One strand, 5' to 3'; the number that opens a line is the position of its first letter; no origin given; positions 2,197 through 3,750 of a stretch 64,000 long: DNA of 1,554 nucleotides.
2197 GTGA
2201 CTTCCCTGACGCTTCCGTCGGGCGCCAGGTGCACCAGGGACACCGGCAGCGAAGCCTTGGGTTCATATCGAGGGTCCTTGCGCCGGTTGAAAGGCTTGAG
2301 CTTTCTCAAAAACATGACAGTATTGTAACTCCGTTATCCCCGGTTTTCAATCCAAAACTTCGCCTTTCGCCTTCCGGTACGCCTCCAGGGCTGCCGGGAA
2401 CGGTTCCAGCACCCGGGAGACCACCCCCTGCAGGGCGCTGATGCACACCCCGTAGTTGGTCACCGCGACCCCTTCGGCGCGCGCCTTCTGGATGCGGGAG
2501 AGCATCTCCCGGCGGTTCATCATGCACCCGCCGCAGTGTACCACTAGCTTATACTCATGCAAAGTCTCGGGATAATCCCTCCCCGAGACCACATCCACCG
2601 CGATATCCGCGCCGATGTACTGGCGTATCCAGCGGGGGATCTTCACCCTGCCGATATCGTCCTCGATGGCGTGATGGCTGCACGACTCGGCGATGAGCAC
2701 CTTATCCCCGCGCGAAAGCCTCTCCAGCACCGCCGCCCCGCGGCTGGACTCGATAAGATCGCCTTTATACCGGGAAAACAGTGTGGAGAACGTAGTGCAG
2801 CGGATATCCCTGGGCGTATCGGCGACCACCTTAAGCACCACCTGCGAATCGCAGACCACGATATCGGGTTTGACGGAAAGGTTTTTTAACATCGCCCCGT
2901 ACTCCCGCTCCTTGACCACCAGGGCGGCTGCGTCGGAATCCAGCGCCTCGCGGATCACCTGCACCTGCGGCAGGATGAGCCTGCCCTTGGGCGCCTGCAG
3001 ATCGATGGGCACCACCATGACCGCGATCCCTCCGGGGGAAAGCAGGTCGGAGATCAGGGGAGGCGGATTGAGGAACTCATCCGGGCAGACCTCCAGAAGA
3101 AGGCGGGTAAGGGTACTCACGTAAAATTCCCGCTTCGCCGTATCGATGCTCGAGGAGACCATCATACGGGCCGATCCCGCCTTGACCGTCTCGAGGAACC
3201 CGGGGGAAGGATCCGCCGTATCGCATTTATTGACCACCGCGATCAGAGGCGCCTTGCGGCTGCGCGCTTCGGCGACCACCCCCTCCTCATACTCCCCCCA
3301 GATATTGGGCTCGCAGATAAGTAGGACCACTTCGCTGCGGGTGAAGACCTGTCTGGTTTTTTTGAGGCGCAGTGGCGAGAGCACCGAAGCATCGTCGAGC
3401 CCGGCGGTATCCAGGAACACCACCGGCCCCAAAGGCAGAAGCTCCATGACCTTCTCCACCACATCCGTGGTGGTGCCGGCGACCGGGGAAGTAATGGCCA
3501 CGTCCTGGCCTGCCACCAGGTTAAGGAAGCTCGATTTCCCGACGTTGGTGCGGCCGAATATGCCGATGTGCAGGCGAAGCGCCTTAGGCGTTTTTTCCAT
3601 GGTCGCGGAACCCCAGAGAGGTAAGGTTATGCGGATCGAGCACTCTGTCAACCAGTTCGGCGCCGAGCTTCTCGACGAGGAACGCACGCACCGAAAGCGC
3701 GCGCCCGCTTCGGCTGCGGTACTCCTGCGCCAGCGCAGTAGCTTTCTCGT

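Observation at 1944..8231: Hyd maturase operon with embedded aspartase, TM1266-like regulator, unknown membrane protein and trailing PilZ gene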

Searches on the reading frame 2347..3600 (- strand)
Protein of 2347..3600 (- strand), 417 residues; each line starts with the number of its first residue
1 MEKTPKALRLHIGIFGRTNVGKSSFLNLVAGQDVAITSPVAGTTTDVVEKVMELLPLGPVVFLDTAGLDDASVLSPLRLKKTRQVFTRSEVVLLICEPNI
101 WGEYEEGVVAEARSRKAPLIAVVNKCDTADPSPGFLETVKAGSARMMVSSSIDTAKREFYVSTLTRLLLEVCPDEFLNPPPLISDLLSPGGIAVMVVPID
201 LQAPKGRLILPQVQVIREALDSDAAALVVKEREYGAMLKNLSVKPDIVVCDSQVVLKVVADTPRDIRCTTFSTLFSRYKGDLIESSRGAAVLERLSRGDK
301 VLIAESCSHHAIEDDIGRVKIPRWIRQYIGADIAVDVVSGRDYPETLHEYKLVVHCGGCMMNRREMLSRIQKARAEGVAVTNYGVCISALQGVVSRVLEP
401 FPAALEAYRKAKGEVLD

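Call 4: search_protein_families(library=ncbifam, proteins=[window:2347-3600:-])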
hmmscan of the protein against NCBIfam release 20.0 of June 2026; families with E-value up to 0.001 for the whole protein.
window:2347-3600:- (417 aa): 14 families
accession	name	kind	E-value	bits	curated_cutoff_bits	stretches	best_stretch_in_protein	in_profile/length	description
TIGR03918.1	GTP_HydF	equivalog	6.3e-153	509.2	325.55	1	3-398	1-392/392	[FeFe] hydrogenase H-cluster maturation GTPase HydF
TIGR03594.1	GTPase_EngA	equivalog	5.1e-20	71.9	306.7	1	9-131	175-301/432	ribosome biogenesis GTPase Der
NF000908.1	PRK00089.1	equivalog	2.6e-19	69.6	237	1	12-174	6-169/291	GTPase Era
NF003661.0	PRK05291.1-3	equivalog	3.9e-19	69.3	380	1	10-154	217-357/448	tRNA uridine-5-carboxymethylaminomethyl(34) synthesis GTPase MnmE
TIGR00450.1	mnmE_trmE_thdF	equivalog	1.4e-18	67.3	252.6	1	10-132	210-330/446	tRNA uridine-5-carboxymethylaminomethyl(34) synthesis GTPase MnmE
TIGR00231.1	small_GTP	domain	6.8e-15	55.2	42.5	1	11-142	5-135/164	GTP-binding protein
TIGR00436.1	era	equivalog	1.4e-14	54.1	116.25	1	11-131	2-122/270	GTPase Era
NF002828.0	PRK03003.1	equivalog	5.5e-11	41.7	631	1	12-128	216-336/477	ribosome biogenesis GTPase Der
NF007071.0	PRK09518.1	equivalog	5.5e-10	38.4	953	1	12-129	447-568/706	bifunctional cytidylate kinase/GTPase Der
TIGR03598.1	GTPase_YsxC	equivalog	1.1e-05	25.2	124.45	1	3-46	12-56/186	ribosome biogenesis GTP-binding protein YihA/YsxC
TIGR03597.1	GTPase_YqeH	equivalog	5.5e-05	22.5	297.4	1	14-88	160-236/361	ribosome biogenesis GTPase YqeH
TIGR03156.1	GTP_HflX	equivalog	0.00033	19.7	216.75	0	10-152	190-336/351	GTPase HflX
NF007171.0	PRK09602.1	subfamily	0.00068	18.6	387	0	10-37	3-30/397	YchF-related putative GTPase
TIGR03596.1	GTPase_YlqF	equivalog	0.00095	18.6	208.2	0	9-45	118-154/276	ribosome biogenesis GTPase YlqF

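Call 5: search_protein_families(library=pfam, proteins=[window:2347-3600:-])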
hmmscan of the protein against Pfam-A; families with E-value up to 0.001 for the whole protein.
window:2347-3600:- (417 aa): 4 families
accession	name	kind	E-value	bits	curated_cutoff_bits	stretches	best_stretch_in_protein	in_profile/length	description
PF18133.7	HydF_tetramer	-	3.8e-45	152.9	22.6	1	287-400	5-118/118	Hydrogen maturase F tetramerization domain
PF18128.7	HydF_dimer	-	2.4e-39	133.9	23.4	1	182-280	1-99/99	Hydrogen maturase F dimerization domain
PF01926.29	MMR_HSR1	-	6.5e-17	62.1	21.9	1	11-125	1-113/113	50S ribosome-binding GTPase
PF00350.29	Dynamin_N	-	0.0003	21.3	27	1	12-44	1-33/168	Dynamin family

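Call 48: find_related_loci(query=window:2347-3600:-, collection=metagenome_contigs, flank=7000)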
Query window:2347-3600:- (417 aa) in metagenome_contigs; peptide patterns used: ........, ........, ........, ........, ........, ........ (x = any residue, [..] = any of these).
467 stretches matched a pattern; 357 encode a relative of the query (tblastn E <= 1e-3); the best 80 are kept; 80 distinct loci.
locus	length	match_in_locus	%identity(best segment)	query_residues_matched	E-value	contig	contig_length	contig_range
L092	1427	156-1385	70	1-410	0e+0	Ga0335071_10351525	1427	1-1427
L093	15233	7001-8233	69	1-411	0e+0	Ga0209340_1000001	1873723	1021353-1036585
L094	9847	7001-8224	72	1-408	0e+0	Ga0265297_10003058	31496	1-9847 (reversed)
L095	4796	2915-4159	69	1-415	0e+0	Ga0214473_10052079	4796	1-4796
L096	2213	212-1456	69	1-415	0e+0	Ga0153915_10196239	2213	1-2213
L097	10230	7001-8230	69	1-410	0e+0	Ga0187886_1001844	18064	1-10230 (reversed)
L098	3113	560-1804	68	1-415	0e+0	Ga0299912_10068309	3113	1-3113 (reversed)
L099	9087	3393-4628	69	1-412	0e+0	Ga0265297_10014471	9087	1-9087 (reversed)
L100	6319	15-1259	69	1-415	0e+0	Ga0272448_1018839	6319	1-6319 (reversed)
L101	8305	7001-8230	69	1-410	0e+0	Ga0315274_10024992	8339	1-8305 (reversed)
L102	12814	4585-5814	69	1-410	0e+0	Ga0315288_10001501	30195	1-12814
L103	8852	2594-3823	69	1-410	0e+0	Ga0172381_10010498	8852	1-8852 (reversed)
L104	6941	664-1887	69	1-408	0e+0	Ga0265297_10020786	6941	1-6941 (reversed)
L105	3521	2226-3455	68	1-410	0e+0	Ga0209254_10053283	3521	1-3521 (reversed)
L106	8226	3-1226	68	3-410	0e+0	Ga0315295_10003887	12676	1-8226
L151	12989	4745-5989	62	1-415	0e+0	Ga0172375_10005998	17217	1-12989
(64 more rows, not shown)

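Call 55: search_protein_families(library=pfam, proteins=[L151:5995-7224:+, L151:7214-7711:-, L151:7991-8365:+, L151:8399-9433:+, L151:9435-11351:+, L151:11438-12634:+, L151:1994-2293:+], max_evalue=0.001)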
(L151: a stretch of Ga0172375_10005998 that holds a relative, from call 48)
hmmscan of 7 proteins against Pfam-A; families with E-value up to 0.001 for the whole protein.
L151:5995-7224:+ (409 aa): 2 families
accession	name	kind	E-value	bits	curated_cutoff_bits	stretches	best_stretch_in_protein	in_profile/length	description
PF01136.24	Peptidase_U32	-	2.8e-78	262.9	22.4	1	80-308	2-231/233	Peptidase family U32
PF03144.31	GTP_EFTU_D2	-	0.00018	22.3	30.3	1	347-390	13-58/73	Elongation factor Tu domain 2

L151:7214-7711:- (165 aa): 0 families

L151:7991-8365:+ (124 aa): 1 family
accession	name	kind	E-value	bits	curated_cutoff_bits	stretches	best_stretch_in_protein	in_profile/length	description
PF11399.14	DUF3192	-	3.6e-07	30.6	26.9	1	36-115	22-99/101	Protein of unknown function (DUF3192)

L151:8399-9433:+ (344 aa): 1 family
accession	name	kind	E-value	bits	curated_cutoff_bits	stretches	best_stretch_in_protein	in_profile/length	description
PF04357.19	TamB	-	2.5e-13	50.5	22.4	1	204-294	160-259/381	TamB, inner membrane protein subunit of TAM complex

L151:9435-11351:+ (638 aa): 12 families
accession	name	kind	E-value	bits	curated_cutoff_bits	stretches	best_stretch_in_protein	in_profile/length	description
PF00005.33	ABC_tran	-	5.7e-50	169.9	25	2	18-181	2-137/137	ABC transporter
PF12848.13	ABC_tran_Xtn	-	9.8e-18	64.5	25.9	1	222-295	3-76/85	ABC transporter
PF13304.12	AAA_21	-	2.6e-14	54.4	27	2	437-496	238-303/304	AAA domain, putative AbiEii toxin, Type IV TA system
PF02463.25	SMC_N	-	2.1e-09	37.6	40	0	435-506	135-211/220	RecF/RecN/SMC N terminal domain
PF13555.12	AAA_29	-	8.1e-09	35.5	27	0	335-360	14-39/61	P-loop containing region of AAA domain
PF03193.22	RsgA_GTPase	-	6e-07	29.9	30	0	338-366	102-129/174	RsgA GTPase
PF01926.29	MMR_HSR1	-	3.8e-05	24.2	21.9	0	29-52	1-24/113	50S ribosome-binding GTPase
PF13476.12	AAA_23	-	9e-05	23.6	27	0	333-370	10-46/201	AAA domain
PF13191.12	AAA_16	-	0.00026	22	32.6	0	344-420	25-103/167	AAA ATPase domain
PF02367.23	TsaE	-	0.00036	20.9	26.6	0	339-369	17-47/128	Threonylcarbamoyl adenosine biosynthesis protein TsaE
PF00910.28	RNA_helicase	-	0.00053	20.9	21.5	0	32-77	3-45/105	RNA helicase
PF19263.5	DUF5906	-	0.00076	20.5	27.6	0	32-62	1-32/114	Family of unknown function (DUF5906)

L151:11438-12634:+ (398 aa): 3 families
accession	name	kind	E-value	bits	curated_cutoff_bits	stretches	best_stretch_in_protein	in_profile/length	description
PF05977.19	MFS_3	-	2.3e-72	244.6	27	1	2-393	4-396/524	Transmembrane secretion effector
PF07690.21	MFS_1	-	1.6e-37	129.7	33.4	1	14-353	2-342/347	Major Facilitator Superfamily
PF13347.12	MFS_2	-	0.00025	20.1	27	0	173-325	179-334/427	MFS/sugar transport protein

L151:1994-2293:+ (99 aa): 1 family
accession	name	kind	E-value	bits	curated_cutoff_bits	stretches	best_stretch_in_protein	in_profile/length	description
PF21699.3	TM1266-like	-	2.6e-31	107.8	27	1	4-77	1-74/74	Iron-only hydrogenase system regulator, putative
